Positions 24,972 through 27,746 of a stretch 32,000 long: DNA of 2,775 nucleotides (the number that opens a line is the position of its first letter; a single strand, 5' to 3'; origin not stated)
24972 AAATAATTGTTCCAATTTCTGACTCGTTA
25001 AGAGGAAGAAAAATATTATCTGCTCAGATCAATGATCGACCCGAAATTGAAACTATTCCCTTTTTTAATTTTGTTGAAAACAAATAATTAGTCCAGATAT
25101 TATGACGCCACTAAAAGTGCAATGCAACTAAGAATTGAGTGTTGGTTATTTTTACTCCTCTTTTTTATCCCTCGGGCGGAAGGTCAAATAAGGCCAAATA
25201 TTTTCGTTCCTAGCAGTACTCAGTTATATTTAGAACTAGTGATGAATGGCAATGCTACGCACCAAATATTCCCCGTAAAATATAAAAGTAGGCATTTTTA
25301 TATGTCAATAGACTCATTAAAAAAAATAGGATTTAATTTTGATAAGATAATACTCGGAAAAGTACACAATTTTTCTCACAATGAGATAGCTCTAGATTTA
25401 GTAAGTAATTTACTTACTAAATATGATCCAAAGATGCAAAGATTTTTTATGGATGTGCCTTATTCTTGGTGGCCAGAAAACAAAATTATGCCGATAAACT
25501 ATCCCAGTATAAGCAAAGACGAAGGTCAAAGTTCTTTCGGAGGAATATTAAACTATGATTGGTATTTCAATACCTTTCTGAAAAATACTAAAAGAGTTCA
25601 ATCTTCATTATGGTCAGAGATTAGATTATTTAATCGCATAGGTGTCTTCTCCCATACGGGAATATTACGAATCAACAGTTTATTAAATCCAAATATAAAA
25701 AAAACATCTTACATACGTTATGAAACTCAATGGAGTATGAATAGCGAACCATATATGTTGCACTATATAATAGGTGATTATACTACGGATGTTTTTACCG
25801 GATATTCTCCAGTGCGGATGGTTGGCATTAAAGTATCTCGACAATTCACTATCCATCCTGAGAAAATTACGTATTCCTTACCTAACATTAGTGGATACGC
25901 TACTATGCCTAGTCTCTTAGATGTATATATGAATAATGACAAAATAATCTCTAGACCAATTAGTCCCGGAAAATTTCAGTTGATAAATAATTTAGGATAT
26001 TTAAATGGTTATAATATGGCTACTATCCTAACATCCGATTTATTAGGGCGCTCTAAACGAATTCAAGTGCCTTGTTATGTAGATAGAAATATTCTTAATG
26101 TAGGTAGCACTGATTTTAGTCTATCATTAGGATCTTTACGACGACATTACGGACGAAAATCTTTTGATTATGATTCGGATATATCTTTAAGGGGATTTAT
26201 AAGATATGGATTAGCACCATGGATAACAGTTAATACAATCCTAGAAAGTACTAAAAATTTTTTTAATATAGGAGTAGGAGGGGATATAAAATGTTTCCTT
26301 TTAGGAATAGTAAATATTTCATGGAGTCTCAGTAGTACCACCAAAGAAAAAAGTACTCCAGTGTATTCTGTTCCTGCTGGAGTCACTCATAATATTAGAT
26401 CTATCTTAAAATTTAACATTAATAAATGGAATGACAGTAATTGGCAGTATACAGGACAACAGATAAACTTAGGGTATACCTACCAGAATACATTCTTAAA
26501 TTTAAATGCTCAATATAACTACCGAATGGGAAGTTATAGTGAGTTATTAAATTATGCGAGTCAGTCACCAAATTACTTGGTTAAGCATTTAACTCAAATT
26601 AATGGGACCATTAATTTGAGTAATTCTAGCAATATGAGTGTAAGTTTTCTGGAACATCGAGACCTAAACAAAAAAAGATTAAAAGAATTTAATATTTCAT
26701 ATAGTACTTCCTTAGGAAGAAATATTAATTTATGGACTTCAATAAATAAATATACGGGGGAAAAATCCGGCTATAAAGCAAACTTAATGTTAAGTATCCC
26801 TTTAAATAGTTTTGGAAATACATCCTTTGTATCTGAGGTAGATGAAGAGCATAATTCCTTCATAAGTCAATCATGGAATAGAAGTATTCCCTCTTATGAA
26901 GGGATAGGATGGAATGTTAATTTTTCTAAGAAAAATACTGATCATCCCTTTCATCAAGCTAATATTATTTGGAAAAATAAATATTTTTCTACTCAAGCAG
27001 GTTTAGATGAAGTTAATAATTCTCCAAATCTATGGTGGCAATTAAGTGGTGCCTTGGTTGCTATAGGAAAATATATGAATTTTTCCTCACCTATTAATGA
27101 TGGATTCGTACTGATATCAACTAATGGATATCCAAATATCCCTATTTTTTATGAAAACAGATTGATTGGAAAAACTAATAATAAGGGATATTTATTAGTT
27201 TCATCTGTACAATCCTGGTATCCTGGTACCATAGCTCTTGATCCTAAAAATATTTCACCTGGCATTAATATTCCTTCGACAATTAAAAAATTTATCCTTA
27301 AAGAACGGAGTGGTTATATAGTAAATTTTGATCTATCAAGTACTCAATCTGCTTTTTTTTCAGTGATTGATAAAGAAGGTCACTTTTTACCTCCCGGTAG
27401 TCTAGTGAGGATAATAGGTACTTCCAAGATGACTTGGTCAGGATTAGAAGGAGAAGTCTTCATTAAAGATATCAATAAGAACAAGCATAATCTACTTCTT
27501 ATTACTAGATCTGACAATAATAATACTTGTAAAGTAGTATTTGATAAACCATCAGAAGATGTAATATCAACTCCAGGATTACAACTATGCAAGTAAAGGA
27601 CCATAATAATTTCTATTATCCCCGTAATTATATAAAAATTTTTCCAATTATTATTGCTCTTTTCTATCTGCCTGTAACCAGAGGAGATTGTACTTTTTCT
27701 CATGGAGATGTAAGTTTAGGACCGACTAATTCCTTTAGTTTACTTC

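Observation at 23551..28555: Apparently intact Csu-like (archaic/sigma-class) chaperone-usher pilus operon in an otherwise eroding symbiont-type genome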

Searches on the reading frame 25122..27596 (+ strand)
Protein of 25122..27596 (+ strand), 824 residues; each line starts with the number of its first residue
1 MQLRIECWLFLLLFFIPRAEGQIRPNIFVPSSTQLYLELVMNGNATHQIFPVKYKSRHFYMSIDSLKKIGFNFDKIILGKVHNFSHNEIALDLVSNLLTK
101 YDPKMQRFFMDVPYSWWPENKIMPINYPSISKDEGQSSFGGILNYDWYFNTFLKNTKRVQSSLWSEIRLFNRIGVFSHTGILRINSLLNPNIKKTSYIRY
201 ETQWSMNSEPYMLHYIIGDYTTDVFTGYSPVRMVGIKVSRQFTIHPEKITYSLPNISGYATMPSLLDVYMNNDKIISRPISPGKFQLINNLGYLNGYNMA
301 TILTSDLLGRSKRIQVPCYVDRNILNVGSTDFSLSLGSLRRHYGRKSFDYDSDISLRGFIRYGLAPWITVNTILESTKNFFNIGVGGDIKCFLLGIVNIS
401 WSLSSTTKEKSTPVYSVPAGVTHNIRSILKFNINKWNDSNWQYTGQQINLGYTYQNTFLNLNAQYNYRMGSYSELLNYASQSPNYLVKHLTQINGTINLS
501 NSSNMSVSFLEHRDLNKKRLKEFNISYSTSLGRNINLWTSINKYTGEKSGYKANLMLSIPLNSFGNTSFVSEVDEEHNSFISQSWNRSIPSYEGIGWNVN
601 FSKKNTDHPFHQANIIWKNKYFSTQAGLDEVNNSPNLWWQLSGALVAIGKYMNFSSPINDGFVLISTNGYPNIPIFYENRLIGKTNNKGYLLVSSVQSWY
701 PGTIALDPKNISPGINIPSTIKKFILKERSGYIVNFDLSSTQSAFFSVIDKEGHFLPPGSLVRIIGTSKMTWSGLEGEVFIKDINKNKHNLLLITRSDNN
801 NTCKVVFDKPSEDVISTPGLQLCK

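Call 3: search_protein_families(library=pfam, proteins=[window:25122-27596:+], max_evalue=0.1)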
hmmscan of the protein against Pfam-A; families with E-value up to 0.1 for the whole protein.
window:25122-27596:+ (824 aa): 1 family
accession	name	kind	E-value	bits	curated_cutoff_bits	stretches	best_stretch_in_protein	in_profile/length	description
PF00577.26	Usher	-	1e-27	97.7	27.1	1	228-728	61-541/549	Outer membrane usher protein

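Call 4: search_protein_families(library=ncbifam, proteins=[window:25122-27596:+], max_evalue=0.1)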
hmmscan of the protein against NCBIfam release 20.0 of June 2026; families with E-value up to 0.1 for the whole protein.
window:25122-27596:+ (824 aa): 4 families
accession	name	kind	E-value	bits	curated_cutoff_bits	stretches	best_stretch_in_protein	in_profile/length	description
NF011745.0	PRK15198.1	subfamily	1.2e-09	36.7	975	1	596-807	630-837/860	outer membrane usher protein FimD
NF007337.0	PRK09828.1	equivalog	1.7e-08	33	830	1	658-812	696-847/865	outer membrane usher protein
NF011832.0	PRK15304.1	subfamily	2.3e-05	22.6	723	1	632-808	607-782/801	fimbrial biogenesis usher protein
NF011769.0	PRK15223.1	equivalog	7.4e-05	20.7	1105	1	231-813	252-823/836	fimbrial biogenesis outer membrane usher protein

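Call 6: find_encoding_contigs(protein=window:25122-27596:+, flank=10000, max_places=6)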
Protein window:25122-27596:+ (824 aa): 3 contigs read that carry it; 2 places shown.
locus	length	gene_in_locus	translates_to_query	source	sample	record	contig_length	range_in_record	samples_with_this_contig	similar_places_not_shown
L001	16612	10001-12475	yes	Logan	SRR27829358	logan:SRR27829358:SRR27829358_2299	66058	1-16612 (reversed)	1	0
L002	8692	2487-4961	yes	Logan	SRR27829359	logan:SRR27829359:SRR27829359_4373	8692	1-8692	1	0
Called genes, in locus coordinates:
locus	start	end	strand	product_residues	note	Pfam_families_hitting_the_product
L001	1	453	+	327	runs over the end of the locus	PF00152:tRNA-synt_2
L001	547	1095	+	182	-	PF00929:RNase_T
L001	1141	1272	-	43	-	-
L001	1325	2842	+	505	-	PF03853:YjeF_N, PF01256:Carb_kinase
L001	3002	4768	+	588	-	PF02518:HATPase_c (weak), PF13589:HATPase_c_3, PF01119:DNA_mis_repair, PF08676:MutL_C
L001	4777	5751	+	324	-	PF01715:IPPT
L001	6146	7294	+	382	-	PF01145:Band_7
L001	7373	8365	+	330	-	PF01145:Band_7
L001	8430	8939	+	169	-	PF05229:SCPU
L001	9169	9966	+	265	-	PF00345:PapD_N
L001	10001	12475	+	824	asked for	PF00577:Usher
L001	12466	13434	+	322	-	PF05229:SCPU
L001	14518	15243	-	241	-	PF03741:TerC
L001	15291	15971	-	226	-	PF02976:MutH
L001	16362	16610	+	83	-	?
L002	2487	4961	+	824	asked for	PF00577:Usher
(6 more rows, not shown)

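Call 8: find_homologous_proteins(query=window:25122-27596:+, max_evalue=1e-10)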
Query window:25122-27596:+ (824 aa): 18 proteins with E <= 1e-10 among 6402 candidates.
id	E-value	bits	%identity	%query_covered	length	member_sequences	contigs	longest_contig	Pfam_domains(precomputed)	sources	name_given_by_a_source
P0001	0.0e+0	1626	87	100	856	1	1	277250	PF00577.27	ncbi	ncbi:MAG: fimbria/pilus outer membrane usher protein [Candidatus Dasytiphilus stammeri]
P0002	0.0e+0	1581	86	97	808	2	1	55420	PF00577.27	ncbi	ncbi:MAG: fimbria/pilus outer membrane usher protein, partial [Candidatus Dasytiphilus stammeri]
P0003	0.0e+0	1577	85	100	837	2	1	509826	PF00577.27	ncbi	ncbi:MAG: fimbria/pilus outer membrane usher protein [Candidatus Dasytiphilus stammeri]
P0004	1.7e-297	1007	60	100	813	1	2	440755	PF00577.27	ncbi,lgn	ncbi:MAG: fimbria/pilus outer membrane usher protein [Candidatus Dasytiphilus stammeri]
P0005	9.1e-116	406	31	96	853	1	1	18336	PF13953.13,PF00577.27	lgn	-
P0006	9.0e-106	373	31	96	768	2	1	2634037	PF13953.13,PF00577.27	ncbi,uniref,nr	ncbi:fimbria/pilus outer membrane usher protein [Zophobihabitans entericus]|uniref:Fimbrial biogenes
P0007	2.6e-103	365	30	92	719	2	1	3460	PF13953.13,PF00577.27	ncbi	ncbi:F1 capsule-anchoring protein [compost metagenome]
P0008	1.7e-101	359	35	42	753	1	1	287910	PF13953.13,PF00577.27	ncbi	ncbi:fimbria/pilus outer membrane usher protein [Pseudomonas sp. SH1-B]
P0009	1.1e-94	336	29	90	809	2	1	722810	PF13953.13,PF00577.27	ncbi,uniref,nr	ncbi:fimbrial assembly protein [Izhakiella australiensis]|uniref:Fimbrial assembly protein n=1 Tax=I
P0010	2.0e-92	329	29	90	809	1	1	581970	PF13953.13,PF00577.27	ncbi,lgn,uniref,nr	ncbi:outer membrane usher protein [Izhakiella capsodis]|uniref:Outer membrane usher protein n=1 Tax=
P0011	5.9e-59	218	26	82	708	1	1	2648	PF13953.13,PF00577.27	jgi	jgi:outer membrane usher protein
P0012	1.8e-31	127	23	92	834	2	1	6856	PF13953.13,PF00577.27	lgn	-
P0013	3.7e-30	123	22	90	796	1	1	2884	PF13953.13,PF00577.27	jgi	-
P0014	3.2e-28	117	23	75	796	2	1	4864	PF13953.13,PF00577.27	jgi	-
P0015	8.8e-25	105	21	99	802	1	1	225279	PF13953.13,PF00577.27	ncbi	-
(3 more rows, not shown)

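Call 12: find_encoding_contigs(protein=P0004, flank=10000, max_places=3)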
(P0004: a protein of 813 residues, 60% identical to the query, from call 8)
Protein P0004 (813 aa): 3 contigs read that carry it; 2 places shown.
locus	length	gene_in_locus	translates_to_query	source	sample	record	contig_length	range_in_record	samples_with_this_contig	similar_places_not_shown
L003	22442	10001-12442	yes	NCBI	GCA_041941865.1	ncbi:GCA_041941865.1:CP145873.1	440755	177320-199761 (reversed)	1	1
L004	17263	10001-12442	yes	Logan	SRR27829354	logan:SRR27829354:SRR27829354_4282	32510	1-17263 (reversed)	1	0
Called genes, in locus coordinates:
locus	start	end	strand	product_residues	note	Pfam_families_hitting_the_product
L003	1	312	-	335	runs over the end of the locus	PF13353:Fer4_12 (faint), PF04055:Radical_SAM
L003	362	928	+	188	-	PF08207:EFP_N, PF01132:EFP, PF09285:Elong-fact-P_C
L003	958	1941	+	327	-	PF00152:tRNA-synt_2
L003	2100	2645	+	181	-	PF00929:RNase_T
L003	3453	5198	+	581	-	PF02518:HATPase_c (weak), PF13589:HATPase_c_3, PF01119:DNA_mis_repair, PF08676:MutL_C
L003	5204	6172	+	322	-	PF01745:IPT (faint), PF01715:IPPT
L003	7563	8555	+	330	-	PF01145:Band_7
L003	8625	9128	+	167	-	PF05229:SCPU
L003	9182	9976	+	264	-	PF00345:PapD_N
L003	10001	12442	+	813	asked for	PF00577:Usher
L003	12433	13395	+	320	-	PF05229:SCPU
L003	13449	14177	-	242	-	PF03741:TerC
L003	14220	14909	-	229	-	PF02976:MutH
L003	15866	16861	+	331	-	PF00044:Gp_dh_N, PF02800:Gp_dh_C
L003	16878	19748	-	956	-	PF00133:tRNA-synt_1, PF09334:tRNA-synt_1g (weak), PF13603:tRNA-synt_1_2, PF08264:Anticodon_1, PF10458:Val_tRNA-synt_C (weak)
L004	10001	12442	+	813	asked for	PF00577:Usher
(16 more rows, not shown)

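Call 13: find_encoding_contigs(protein=P0001, flank=10000, max_places=3)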
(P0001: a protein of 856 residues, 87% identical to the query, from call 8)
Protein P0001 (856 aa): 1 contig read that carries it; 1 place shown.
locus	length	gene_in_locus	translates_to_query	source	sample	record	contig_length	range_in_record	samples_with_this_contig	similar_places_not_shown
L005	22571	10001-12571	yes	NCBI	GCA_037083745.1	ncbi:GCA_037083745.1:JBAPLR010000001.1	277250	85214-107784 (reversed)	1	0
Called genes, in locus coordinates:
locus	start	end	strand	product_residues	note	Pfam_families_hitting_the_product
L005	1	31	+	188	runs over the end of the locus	PF08207:EFP_N, PF01132:EFP, PF09285:Elong-fact-P_C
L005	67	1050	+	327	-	PF00152:tRNA-synt_2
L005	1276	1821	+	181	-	PF00929:RNase_T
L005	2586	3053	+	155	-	PF01256:Carb_kinase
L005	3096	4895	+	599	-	PF02518:HATPase_c (weak), PF13589:HATPase_c_3, PF01119:DNA_mis_repair, PF08676:MutL_C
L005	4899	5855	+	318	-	PF01715:IPPT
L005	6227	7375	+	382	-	PF01145:Band_7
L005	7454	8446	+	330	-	PF01145:Band_7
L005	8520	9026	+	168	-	PF05229:SCPU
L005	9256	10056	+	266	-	PF00345:PapD_N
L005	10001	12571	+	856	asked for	PF00577:Usher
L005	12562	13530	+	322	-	PF05229:SCPU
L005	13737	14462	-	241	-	PF03741:TerC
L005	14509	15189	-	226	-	PF02976:MutH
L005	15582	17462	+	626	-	PF01343:Peptidase_S49, PF00574:CLP_protease (faint), PF01343:Peptidase_S49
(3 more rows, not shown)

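Call 14: find_encoding_contigs(protein=P0003, flank=10000, max_places=3)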
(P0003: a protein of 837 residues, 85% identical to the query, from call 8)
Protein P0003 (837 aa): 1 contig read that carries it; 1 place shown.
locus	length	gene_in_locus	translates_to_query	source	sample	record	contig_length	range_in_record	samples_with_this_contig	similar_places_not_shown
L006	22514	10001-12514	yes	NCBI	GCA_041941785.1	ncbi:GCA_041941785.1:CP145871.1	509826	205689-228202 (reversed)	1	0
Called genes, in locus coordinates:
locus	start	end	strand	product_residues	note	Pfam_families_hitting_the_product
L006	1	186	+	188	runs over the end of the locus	PF08207:EFP_N, PF01132:EFP, PF09285:Elong-fact-P_C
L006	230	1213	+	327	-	PF00152:tRNA-synt_2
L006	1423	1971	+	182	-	PF00929:RNase_T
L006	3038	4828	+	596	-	PF02518:HATPase_c (weak), PF13589:HATPase_c_3, PF01119:DNA_mis_repair, PF08676:MutL_C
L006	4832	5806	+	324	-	PF01715:IPPT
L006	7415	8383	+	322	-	PF01145:Band_7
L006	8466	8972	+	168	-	PF05229:SCPU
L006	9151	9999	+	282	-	PF00345:PapD_N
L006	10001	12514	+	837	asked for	PF00577:Usher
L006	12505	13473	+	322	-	PF05229:SCPU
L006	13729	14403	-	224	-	PF03741:TerC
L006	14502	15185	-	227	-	PF02976:MutH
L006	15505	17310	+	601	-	PF01343:Peptidase_S49, PF00574:CLP_protease (weak), PF01343:Peptidase_S49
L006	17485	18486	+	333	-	PF00044:Gp_dh_N, PF02800:Gp_dh_C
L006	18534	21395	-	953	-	PF00133:tRNA-synt_1, PF09334:tRNA-synt_1g (faint), PF13603:tRNA-synt_1_2, PF08264:Anticodon_1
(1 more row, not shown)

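Call 27: find_related_loci(query=A1, collection=genome_contigs, flank=8000)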
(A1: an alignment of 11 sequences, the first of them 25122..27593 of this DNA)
Query A1 (824 aa) in genome_contigs; peptide patterns used: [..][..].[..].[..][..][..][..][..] (x = any residue, [..] = any of these).
600 stretches matched a pattern (row limit reached: there are more); 572 encode a relative of the query (tblastn E <= 1e-3); the best 80 are kept; 80 distinct loci.
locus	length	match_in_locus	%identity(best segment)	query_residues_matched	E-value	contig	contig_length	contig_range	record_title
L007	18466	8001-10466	85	5-824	0e+0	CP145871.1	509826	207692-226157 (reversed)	MAG: Candidatus Dasytiphilus stammeri isolate Lsp06 chromosome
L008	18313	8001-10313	35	33-824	1e-146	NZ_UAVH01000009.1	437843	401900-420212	Yersinia pestis strain NCTC5923, whole genome shotgun sequence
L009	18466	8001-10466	87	5-824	0e+0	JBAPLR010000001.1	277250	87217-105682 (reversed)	MAG: Candidatus Dasytiphilus stammeri isolate Lsp00 Dasytiphilus_stammeri_Lsp00_contig01, whole genome shotgun sequence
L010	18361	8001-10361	33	25-824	6e-138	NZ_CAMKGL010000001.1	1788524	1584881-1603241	Serratia quinivorans isolate 6bc90734-a76c-11e8-a962-3c4a9275d6c8 ERS2677028SCcontig000001, whole genome shotgun sequenc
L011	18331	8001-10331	33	25-824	8e-138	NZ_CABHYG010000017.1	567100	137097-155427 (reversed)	Yersinia proxima strain IP37424, whole genome shotgun sequence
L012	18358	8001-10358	33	25-824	7e-137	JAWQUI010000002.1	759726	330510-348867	Pseudomonas lundensis strain I31 NODE_2_length_759726_cov_287.758637, whole genome shotgun sequence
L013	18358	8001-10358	34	25-824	6e-137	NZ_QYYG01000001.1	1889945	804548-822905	Serratia inhibens strain S40 scaffold_1, whole genome shotgun sequence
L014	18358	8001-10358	33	25-824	2e-136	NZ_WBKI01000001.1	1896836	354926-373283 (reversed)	Serratia proteamaculans strain CCUG 14510 contig_0000001, whole genome shotgun sequence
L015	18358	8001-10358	33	25-824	9e-137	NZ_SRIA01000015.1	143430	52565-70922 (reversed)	Serratia proteamaculans strain D2.2 15, whole genome shotgun sequence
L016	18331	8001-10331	33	25-824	3e-136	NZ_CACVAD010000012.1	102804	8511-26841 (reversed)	Yersinia artesiana strain IP42281, whole genome shotgun sequence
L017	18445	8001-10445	33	1-824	4e-136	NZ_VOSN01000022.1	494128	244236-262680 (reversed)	Serratia montpellierensis strain PsyLou2A USDA-ARS_EBCL_PsyLou2A.22, whole genome shotgun sequence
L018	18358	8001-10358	33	25-824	8e-136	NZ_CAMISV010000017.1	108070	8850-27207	Serratia proteamaculans isolate 6e3de084-a76c-11e8-a962-3c4a9275d6c8 ERS2677070SCcontig000017, whole genome shotgun sequ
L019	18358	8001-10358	32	25-824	1e-134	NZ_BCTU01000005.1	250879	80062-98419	Serratia plymuthica NBRC 102599, whole genome shotgun sequence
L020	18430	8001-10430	33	1-824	8e-134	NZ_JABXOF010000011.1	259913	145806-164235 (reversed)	Serratia ureilytica strain CCUG:50595 contig00011, whole genome shotgun sequence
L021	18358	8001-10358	31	33-824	3e-134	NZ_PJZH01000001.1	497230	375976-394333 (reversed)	Chimaeribacter coloradensis strain 2016-Iso4 NODE_1_length_497230_cov_43.1947_ID_5203, whole genome shotgun sequence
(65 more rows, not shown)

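Call 30: find_encoding_contigs(protein=P0002, flank=10000, max_places=3)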
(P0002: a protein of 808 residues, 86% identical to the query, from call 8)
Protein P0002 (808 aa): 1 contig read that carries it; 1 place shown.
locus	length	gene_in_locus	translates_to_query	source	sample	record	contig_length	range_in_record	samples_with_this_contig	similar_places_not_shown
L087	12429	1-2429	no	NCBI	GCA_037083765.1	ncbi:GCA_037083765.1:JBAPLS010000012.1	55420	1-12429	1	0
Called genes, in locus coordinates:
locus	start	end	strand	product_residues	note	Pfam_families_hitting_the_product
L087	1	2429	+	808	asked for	PF00577:Usher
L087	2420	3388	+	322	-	PF05229:SCPU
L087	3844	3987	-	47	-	-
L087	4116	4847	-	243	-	PF03741:TerC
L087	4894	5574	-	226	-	PF02976:MutH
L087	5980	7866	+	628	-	PF01343:Peptidase_S49, PF00574:CLP_protease (faint), PF01343:Peptidase_S49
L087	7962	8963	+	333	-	PF00044:Gp_dh_N, PF02800:Gp_dh_C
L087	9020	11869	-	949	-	PF00133:tRNA-synt_1, PF09334:tRNA-synt_1g (weak), PF13603:tRNA-synt_1_2, PF08264:Anticodon_1, PF10458:Val_tRNA-synt_C (weak)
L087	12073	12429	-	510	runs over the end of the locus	PF02789:Peptidase_M17_N, PF00883:Peptidase_M17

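Call 43: search_solved_structures(query=window:25122-27593:+, max_evalue=0.01, show_alignments=1)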
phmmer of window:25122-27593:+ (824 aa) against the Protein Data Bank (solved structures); distinct sequences matched with E-value up to 0.01: 0.

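Call 71: predict_structure(alignment_id=A1)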
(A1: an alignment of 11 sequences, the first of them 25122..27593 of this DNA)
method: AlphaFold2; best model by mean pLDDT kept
length: 824 residues; sequences in the alignment: 11
mean_pLDDT: 72.2   pTM: 0.59
mean pLDDT of the five models: 72.2, 71.9, 69.4, 69.0, 68.2
residues with pLDDT >= 90: 91; 70-90: 436; 50-70: 183; < 50: 114
segments of 3 or more residues with pLDDT < 50: 1-32, 82-84, 119-131, 246-252, 290-297, 317-327, 410-441, 481-485
pLDDT, mean of each block of 10 residues (from residue 1): 34 34 31 66 65 79 72 57 60 77 71 62 35 74 92 69 91 89 63 63 84 86 72 87 53 54 66 63 59 47 67 59 47 85 61 82 74 86 86 81 73 31 30 33 77 83 85 71 57 86 87 71 90 84 83 88 79 82 83 81 73 88 89 82 91 86 89 82 87 79 75 70 81 87 80 82 80 78 70 82 75 67 84
secondary structure, 60 per line:
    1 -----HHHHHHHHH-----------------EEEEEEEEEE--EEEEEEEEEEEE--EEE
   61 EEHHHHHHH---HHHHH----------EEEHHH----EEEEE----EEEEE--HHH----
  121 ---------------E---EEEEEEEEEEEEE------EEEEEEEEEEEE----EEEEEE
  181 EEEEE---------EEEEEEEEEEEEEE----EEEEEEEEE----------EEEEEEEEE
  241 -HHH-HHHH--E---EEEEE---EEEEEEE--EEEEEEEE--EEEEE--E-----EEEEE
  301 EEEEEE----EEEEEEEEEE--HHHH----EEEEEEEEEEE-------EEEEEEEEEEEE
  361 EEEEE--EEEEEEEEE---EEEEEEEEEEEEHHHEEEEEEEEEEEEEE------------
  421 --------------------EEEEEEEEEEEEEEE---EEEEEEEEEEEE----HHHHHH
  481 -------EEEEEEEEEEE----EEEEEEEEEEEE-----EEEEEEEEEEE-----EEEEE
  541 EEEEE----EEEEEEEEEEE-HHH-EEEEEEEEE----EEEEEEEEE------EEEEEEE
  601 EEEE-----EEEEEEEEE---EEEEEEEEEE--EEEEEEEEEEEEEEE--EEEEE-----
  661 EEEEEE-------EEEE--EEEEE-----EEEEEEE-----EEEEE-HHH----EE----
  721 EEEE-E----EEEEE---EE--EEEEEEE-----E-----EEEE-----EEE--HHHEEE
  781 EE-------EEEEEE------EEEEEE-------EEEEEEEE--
elements in order (helices of 4 or more, strands of 3 or more residues): H6-14 E32-41 E44-55 E58-62 H63-69 H73-77 E88-90 E98-102 E107-111 E140-152 E159-170 E175-185 E195-208 E213-221 E232-240 H246-249 E256-260 E264-270 E273-280 E283-287 E296-306 E311-320 H323-326 E331-341 E349-365 E368-376 E380-391 E395-408 E441-455 E459-470 H475-480 E488-498 E503-514 E520-530 E536-545 E550-560 E566-574 E579-587 E594-604 E610-618 E622-631 E634-648 E651-655 E661-666 E674-677 E680-684 E690-696 E702-706 E721-724 E731-735 E743-749 E761-764 E770-772 E778-782 E790-795 E802-807 E815-822
